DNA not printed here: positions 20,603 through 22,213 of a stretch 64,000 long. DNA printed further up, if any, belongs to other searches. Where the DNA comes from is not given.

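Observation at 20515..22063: Candidate exported-peptide / HTH-TPR receptor cassette (RRNPP- or Rgg/SHP-like) in a high-GC genome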

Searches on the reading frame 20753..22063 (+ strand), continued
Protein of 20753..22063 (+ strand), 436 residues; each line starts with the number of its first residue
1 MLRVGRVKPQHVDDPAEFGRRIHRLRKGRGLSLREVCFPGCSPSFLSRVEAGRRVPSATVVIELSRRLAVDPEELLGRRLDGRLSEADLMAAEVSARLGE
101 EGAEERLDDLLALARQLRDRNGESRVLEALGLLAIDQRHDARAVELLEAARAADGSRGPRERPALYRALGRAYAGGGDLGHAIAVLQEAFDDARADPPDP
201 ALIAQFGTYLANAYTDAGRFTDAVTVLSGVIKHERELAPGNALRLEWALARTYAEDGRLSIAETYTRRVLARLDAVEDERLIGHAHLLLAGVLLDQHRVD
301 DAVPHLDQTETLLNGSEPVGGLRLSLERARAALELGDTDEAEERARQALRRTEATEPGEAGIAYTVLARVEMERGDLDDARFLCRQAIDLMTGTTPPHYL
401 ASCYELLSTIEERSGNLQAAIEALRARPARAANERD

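Call 40: search_protein_families(library=ncbifam, proteins=[window:20762-22063:+], max_evalue=0.01)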
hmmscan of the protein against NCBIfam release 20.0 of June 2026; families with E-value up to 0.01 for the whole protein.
window:20762-22063:+ (433 aa): 6 families
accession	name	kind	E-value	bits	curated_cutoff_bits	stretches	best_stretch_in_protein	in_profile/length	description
NF053720.1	NsdA_fam_reg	subfamily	8.2e-20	71.7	75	2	108-285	228-413/432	NsdA family TPR-like regulatory protein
TIGR02917.1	PEP_TPR_lipo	equivalog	3.7e-12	44.9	312.2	2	243-421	59-216/899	XrtA/PEP-CTERM system TPR-repeat protein PrsT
NF052415.1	T3SS_chap_SctY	equivalog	9.6e-07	29.3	70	0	321-384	42-103/106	type III secretion apparatus assembly chaperone SctY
NF052312.1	T9SS_PorW_SprE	equivalog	2e-06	26.7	250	0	215-308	118-207/716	type IX secretion system periplasmic lipoprotein PorW/SprE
NF003420.0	PRK04841.1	equivalog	5.7e-06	24.6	537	1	270-420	397-553/903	HTH-type transcriptional regulator MalT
NF040959.1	MamA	equivalog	0.00065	19.2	200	0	156-234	33-104/204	magnetosome protein MamA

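Call 48: search_solved_structures(query=A4, max_evalue=10)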
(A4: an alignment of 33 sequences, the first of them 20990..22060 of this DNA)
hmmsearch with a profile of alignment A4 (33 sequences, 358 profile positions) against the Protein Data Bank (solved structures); distinct sequences matched with E-value up to 10: 81 (the best 60 are shown).
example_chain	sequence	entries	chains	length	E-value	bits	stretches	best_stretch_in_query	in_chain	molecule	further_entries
9qhb_A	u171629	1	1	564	3.9e-22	82.1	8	58-154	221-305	Engineered tetratricopeptide repeat protein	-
8bu0_A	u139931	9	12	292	4.3e-13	52.3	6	58-152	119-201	Consensus tetratricopeptide repeat protein | Crystal structure of an 8-repeat consensus TPR superhelix with Zinc. | Monomer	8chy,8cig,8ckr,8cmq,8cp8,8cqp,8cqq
9qhc_A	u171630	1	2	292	3.1e-12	49.5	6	58-151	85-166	Engineered tetratricopeptide repeat protein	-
9k7u_A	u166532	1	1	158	2.9e-08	36.4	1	255-355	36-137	Heter-Zn2-HEHE-22A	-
1hz4_A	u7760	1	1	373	4e-08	36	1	214-351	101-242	MALT REGULATORY PROTEIN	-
7ai4_A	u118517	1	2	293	5.4e-08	35.5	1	89-284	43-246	Isoform C of Kinesin light chain 1,Isoform C of Kinesin light chain 1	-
9gzg_A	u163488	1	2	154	6.5e-08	35.3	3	50-114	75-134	Engineered CTPR protein with glutamic acids for conductivity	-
5oj8_A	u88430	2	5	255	8.2e-08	34.9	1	79-281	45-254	Kinesin light chain 1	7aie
3nf1_A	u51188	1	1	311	1.6e-07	34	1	92-281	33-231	Kinesin light chain 1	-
5fjy_A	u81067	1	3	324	4.8e-07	32.4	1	85-282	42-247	KINESIN LIGHT CHAIN 2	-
6ejn_A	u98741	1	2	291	5.1e-07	32.3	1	92-282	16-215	Kinesin light chain 2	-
6f9i_A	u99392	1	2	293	5.1e-07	32.3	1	92-282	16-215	Kinesin light chain 2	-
5ojf_A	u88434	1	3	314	6.1e-07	32.1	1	91-282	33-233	Kinesin light chain 2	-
9pmb_C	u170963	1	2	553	1.4e-06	30.8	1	79-281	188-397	Kinesin light chain 1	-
6fv0_A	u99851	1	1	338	1.5e-06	30.8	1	92-281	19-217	Kinesin light chain 1,Torsin-1A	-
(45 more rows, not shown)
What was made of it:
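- On RRNPP peptide-sensing regulators: Profile against PDB: NprR E 2e-3 to 6e-3, against MalT 4e-8 and kinesin light chain 5e-8 (call 48).
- By sequence the TPR domain resembles MalT (E 4e-8) and the NsdA family (71.7 bits) more than NprR (E 2e-3) (calls 40, 48).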

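Call 55: find_encoding_contigs(protein=window:20753-22063:+, flank=3000, max_places=3)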
Protein window:20753-22063:+ (436 aa): 1 contig read that carries it; 1 place shown.
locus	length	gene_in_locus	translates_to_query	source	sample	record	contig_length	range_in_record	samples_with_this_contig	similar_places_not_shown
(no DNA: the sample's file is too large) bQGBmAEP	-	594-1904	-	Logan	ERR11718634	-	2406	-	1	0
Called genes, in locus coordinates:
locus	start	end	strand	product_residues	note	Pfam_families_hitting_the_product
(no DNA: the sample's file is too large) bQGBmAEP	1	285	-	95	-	?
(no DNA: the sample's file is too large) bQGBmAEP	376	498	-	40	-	-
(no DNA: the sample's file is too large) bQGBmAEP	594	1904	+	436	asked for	PF01381:HTH_3 (weak), PF13560:HTH_31, PF13428:TPR_14 (faint), PF14559:TPR_19 (faint), PF17874:TPR_MalT, PF13432:TPR_16 (weak), PF17874:TPR_MalT, PF13424:TPR_12 (weak), +4 more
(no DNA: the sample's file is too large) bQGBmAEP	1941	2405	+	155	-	?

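Call 61: search_protein_representatives(alignment_id=A2)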
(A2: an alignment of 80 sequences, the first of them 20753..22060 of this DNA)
Query: 80 sequences, 433 profile positions. Proteins with E-value up to 0.001 (for the whole library): 50073; up to 1e-10: 3755; up to 1e-30: 263. The best 150 are listed.
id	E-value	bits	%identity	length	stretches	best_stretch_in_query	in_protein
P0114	4.5e-179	612.4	-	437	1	1-429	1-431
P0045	2.8e-176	603.2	-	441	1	1-428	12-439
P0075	6.5e-175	598.7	-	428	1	1-428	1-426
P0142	9.9e-145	499.3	-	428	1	2-427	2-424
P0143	7.1e-144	496.4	-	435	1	1-428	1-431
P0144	9.3e-144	496.1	-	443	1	7-426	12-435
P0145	2.2e-133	461.9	-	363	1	79-428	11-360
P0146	3.6e-90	319.5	-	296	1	145-424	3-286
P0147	5.9e-88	312.2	-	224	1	30-251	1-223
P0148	3.1e-86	306.5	-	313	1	1-297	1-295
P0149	8.8e-85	301.7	-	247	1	191-427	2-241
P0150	2.0e-84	300.5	-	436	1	1-429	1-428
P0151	3.1e-80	286.7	-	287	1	1-276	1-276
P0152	3.0e-73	263.7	-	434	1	1-429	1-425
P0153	2.6e-72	260.6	-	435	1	7-429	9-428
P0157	1.8e-71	257.9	-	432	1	1-424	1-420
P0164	2.4e-67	244.3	-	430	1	1-429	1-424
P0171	2.3e-63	231.1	-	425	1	1-427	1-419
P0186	5.4e-61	223.3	-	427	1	3-426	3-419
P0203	6.6e-58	213.2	-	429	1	1-426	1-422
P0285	1.8e-43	165.6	-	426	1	5-426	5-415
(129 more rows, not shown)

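Call 62: find_encoding_contigs(protein=P0150, flank=1500, max_places=2)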
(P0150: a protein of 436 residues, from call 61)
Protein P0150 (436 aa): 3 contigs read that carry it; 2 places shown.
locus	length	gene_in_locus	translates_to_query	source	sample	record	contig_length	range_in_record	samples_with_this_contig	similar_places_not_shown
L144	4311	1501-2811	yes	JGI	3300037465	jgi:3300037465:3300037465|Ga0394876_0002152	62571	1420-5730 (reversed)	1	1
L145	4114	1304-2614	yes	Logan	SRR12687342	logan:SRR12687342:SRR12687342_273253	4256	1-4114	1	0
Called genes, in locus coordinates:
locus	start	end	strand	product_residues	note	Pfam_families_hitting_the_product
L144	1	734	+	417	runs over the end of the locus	PF02653:BPD_transp_2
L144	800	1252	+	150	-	PF00072:Response_reg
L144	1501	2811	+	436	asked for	PF13560:HTH_31, PF01381:HTH_3, PF12844:HTH_19 (weak), PF00515:TPR_1 (faint), PF13424:TPR_12 (weak), PF13432:TPR_16 (weak), PF17874:TPR_MalT, PF13424:TPR_12, +10 more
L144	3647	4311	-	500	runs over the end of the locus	PF01565:FAD_binding_4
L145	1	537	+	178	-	?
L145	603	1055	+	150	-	PF00072:Response_reg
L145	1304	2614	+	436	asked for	PF13560:HTH_31, PF01381:HTH_3, PF12844:HTH_19 (weak), PF00515:TPR_1 (faint), PF13424:TPR_12 (weak), PF13432:TPR_16 (weak), PF17874:TPR_MalT, PF13424:TPR_12, +10 more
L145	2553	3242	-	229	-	-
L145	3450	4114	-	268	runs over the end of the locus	?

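Call 65: find_encoding_contigs(protein=P0152, flank=1500, max_places=2)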
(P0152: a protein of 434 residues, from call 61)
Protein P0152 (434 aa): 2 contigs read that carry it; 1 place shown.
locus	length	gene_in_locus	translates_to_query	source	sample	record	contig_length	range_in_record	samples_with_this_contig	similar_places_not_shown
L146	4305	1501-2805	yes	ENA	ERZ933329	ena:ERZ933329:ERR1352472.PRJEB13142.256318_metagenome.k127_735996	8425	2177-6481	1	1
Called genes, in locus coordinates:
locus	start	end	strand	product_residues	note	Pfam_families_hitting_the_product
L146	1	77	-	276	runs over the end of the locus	PF00264:Tyrosinase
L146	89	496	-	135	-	-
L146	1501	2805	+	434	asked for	PF13428:TPR_14 (faint), PF13560:HTH_31, PF01381:HTH_3, PF12844:HTH_19, PF12895:ANAPC3 (faint), PF00515:TPR_1 (faint), PF13424:TPR_12 (weak), PF17874:TPR_MalT, +8 more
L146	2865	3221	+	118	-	PF13560:HTH_31, PF01381:HTH_3, PF12844:HTH_19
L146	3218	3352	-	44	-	-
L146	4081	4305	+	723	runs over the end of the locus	?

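Call 66: find_encoding_contigs(protein=P0164, flank=1500, max_places=2)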
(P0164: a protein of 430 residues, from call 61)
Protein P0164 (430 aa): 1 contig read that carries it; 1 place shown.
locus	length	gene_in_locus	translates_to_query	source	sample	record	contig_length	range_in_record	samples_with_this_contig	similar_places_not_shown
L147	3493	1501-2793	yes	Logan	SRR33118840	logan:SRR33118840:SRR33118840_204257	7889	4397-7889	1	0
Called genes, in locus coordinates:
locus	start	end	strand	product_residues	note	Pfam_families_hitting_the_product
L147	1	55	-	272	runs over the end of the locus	-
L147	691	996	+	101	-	-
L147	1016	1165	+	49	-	-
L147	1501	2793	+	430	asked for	PF13560:HTH_31, PF01381:HTH_3, PF13176:TPR_7 (faint), PF13428:TPR_14 (faint), PF13432:TPR_16 (faint), PF13424:TPR_12, PF17874:TPR_MalT, PF13424:TPR_12, +7 more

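Call 67: find_encoding_contigs(protein=P0203, flank=1500, max_places=2)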
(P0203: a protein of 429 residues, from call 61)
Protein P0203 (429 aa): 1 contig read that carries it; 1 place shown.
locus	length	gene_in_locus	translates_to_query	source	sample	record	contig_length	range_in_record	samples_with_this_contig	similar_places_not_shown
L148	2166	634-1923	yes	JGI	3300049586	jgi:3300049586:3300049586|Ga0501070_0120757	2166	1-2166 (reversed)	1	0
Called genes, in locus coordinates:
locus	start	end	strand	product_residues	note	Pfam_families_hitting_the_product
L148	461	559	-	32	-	-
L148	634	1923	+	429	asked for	PF13176:TPR_7 (faint), PF13560:HTH_31, PF17874:TPR_MalT (faint), PF01381:HTH_3, PF09976:TPR_21 (faint), PF10602:RPN7 (faint), PF13432:TPR_16 (weak), PF13424:TPR_12 (weak), +7 more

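Call 69: find_encoding_contigs(protein=P0157, flank=1200, max_places=1)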
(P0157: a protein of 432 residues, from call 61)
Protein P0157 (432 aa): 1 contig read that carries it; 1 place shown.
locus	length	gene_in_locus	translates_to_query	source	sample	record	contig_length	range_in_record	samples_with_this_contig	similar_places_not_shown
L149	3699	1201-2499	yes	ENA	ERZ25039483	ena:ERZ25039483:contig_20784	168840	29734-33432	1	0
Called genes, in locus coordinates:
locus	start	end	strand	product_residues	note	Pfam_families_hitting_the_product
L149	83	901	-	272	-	PF13714:PEP_mutase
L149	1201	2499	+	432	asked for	PF13428:TPR_14 (faint), PF13560:HTH_31, PF01381:HTH_3, PF07721:TPR_4 (faint), PF13424:TPR_12, PF17874:TPR_MalT (weak), PF13432:TPR_16, PF13424:TPR_12, +11 more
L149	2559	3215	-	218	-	PF00578:AhpC-TSA, PF08534:Redoxin, PF10417:1-cysPrx_C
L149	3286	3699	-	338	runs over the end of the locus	PF00557:Peptidase_M24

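Call 70: find_encoding_contigs(protein=P0171, flank=1200, max_places=1)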
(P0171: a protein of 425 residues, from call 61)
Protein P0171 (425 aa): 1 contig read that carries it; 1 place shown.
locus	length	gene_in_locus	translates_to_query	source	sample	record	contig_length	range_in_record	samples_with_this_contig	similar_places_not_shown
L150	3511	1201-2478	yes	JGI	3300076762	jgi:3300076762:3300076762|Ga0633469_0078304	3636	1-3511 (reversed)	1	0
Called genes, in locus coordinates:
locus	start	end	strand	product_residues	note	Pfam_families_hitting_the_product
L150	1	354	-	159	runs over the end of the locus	?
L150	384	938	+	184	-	PF03551:PadR, PF10400:Vir_act_alpha_C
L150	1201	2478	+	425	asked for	PF13560:HTH_31, PF01381:HTH_3, PF12844:HTH_19 (faint), PF00515:TPR_1 (faint), PF13432:TPR_16 (weak), PF17874:TPR_MalT, PF17874:TPR_MalT, PF13424:TPR_12 (weak), +8 more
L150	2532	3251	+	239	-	-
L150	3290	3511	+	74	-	?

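Call 71: find_encoding_contigs(protein=P0186, flank=1200, max_places=1)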
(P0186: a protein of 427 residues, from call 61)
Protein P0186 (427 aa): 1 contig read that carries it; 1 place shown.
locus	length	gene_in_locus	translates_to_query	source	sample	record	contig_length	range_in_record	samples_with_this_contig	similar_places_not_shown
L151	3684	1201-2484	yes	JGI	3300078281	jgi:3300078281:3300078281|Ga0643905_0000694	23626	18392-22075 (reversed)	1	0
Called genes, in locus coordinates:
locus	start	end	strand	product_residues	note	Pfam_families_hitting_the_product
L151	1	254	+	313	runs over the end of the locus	PF00107:ADH_zinc_N, PF13602:ADH_zinc_N_2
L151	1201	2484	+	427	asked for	PF13560:HTH_31, PF01381:HTH_3, PF12844:HTH_19 (weak), PF13428:TPR_14 (faint), PF14559:TPR_19 (faint), PF00515:TPR_1 (faint), PF07719:TPR_2 (faint), PF17874:TPR_MalT (weak), +4 more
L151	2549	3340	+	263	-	PF13489:Methyltransf_23, PF01728:FtsJ (weak), PF08241:Methyltransf_11, PF08242:Methyltransf_12, PF13649:Methyltransf_25, PF13847:Methyltransf_31 (weak)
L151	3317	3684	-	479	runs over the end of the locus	PF01266:DAO (faint), PF01494:FAD_binding_3, PF04820:Trp_halogenase (faint), PF07992:Pyr_redox_2 (faint), PF22578:GGR_cat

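Call 72: find_encoding_contigs(protein=P0285, flank=1200, max_places=1)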
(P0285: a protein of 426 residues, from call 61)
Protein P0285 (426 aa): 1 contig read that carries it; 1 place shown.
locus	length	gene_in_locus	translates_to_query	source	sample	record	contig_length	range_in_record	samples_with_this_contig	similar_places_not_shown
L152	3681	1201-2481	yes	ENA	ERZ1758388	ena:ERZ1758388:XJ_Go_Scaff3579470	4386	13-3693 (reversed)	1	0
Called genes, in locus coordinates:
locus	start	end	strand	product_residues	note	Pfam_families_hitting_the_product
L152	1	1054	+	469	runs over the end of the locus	PF00083:Sugar_tr, PF07690:MFS_1, PF13347:MFS_2 (faint), PF00083:Sugar_tr (weak), PF07690:MFS_1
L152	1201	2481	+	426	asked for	PF07721:TPR_4 (faint), PF13428:TPR_14 (faint), PF13432:TPR_16 (faint), PF13560:HTH_31, PF01381:HTH_3, PF12844:HTH_19 (weak), PF13424:TPR_12 (faint), PF14559:TPR_19 (faint), +5 more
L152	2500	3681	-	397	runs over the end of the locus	?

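Call 75: find_homologous_proteins(query=P0152, max_evalue=1e-30)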
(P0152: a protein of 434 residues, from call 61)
Query P0152 (434 aa): 1041 proteins with E <= 1e-30 among 8000 candidates; the best 120 are listed.
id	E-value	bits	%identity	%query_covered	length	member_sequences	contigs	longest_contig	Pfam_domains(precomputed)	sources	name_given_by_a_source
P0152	2.6e-265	898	100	100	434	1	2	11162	PF12844.14,PF13414.13,PF01381.29,PF13176.13,PF13428.13,PF13374.13,PF07721.21,PF14559.13,PF17874.8,PF00515.35,PF12895.14,PF13424.13,PF28559.1,PF13181.13,PF13560.13,PF07719.24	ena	-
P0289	1.7e-151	523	65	100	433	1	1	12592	PF12844.14,PF13414.13,PF17874.8,PF01381.29,PF13424.13,PF13428.13,PF13560.13,PF07719.24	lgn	-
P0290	1.4e-144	500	61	97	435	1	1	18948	PF12844.14,PF01381.29,PF13176.13,PF13428.13,PF13374.13,PF14559.13,PF17874.8,PF00515.35,PF13424.13,PF13181.13,PF13560.13,PF07719.24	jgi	jgi:tetratricopeptide (TPR) repeat protein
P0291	1.4e-142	494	62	97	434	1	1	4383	PF14559.13,PF12844.14,PF17874.8,PF00515.35,PF01381.29,PF13424.13,PF13176.13,PF13428.13,PF13181.13,PF13560.13,PF07719.24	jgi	jgi:tetratricopeptide (TPR) repeat protein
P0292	2.2e-141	490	58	99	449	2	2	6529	PF09976.16,PF12844.14,PF25058.2,PF01381.29,PF13176.13,PF13428.13,PF13374.13,PF07721.21,PF14559.13,PF17874.8,PF00515.35,PF12895.14,PF13424.13,PF14938.13,PF13432.13,PF13181.13,PF13560.13,PF07719.24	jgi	jgi:tetratricopeptide (TPR) repeat protein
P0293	4.6e-140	485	57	99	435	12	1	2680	PF01381.29,PF13176.13,PF13428.13,PF13374.13,PF07721.21,PF14559.13,PF17874.8,PF00515.35,PF13424.13,PF13432.13,PF13181.13,PF13560.13,PF07719.24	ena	-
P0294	2.1e-139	483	57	100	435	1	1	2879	PF13431.13,PF25058.2,PF01381.29,PF13176.13,PF13428.13,PF13374.13,PF07721.21,PF14559.13,PF17874.8,PF00515.35,PF13424.13,PF13432.13,PF13181.13,PF13560.13,PF07719.24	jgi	-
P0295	4.9e-137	475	59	98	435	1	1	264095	PF01381.29,PF13176.13,PF13428.13,PF14559.13,PF17874.8,PF00515.35,PF12895.14,PF13424.13,PF13432.13,PF13181.13,PF13560.13,PF07719.24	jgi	jgi:tetratricopeptide (TPR) repeat protein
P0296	1.8e-134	467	58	97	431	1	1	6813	PF12844.14,PF13414.13,PF01381.29,PF13176.13,PF13428.13,PF17874.8,PF00515.35,PF13424.13,PF14938.13,PF13181.13,PF13560.13,PF07719.24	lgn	-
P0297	4.1e-134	466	56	99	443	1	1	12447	PF01381.29,PF13176.13,PF13428.13,PF25064.2,PF13374.13,PF14559.13,PF17874.8,PF00515.35,PF22860.3,PF13424.13,PF13432.13,PF13181.13,PF13560.13,PF07719.24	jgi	jgi:tetratricopeptide (TPR) repeat protein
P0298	1.5e-133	464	56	99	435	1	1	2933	PF12844.14,PF01381.29,PF13176.13,PF13428.13,PF13374.13,PF07721.21,PF14559.13,PF17874.8,PF00515.35,PF12895.14,PF13424.13,PF28559.1,PF13432.13,PF13181.13,PF13560.13,PF07719.24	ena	-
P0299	8.2e-133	462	57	100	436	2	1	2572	PF14559.13,PF12844.14,PF17874.8,PF01381.29,PF13424.13,PF13176.13,PF13432.13,PF13428.13,PF13181.13,PF13560.13,PF07719.24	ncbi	-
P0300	3.6e-132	459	56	100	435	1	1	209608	PF10602.16,PF01381.29,PF13176.13,PF13428.13,PF25064.2,PF14559.13,PF17874.8,PF00515.35,PF13424.13,PF13432.13,PF13181.13,PF13560.13,PF07719.24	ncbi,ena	-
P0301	3.8e-132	459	56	100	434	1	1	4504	PF12844.14,PF25058.2,PF01381.29,PF13176.13,PF13428.13,PF13374.13,PF07721.21,PF14559.13,PF17874.8,PF00515.35,PF12895.14,PF13424.13,PF13432.13,PF13181.13,PF13560.13,PF07719.24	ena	-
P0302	1.0e-131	458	55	99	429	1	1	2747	PF12844.14,PF01381.29,PF13176.13,PF13428.13,PF13374.13,PF07721.21,PF14559.13,PF17874.8,PF00515.35,PF13424.13,PF28559.1,PF13432.13,PF13181.13,PF13560.13,PF07719.24,PF13174.13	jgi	-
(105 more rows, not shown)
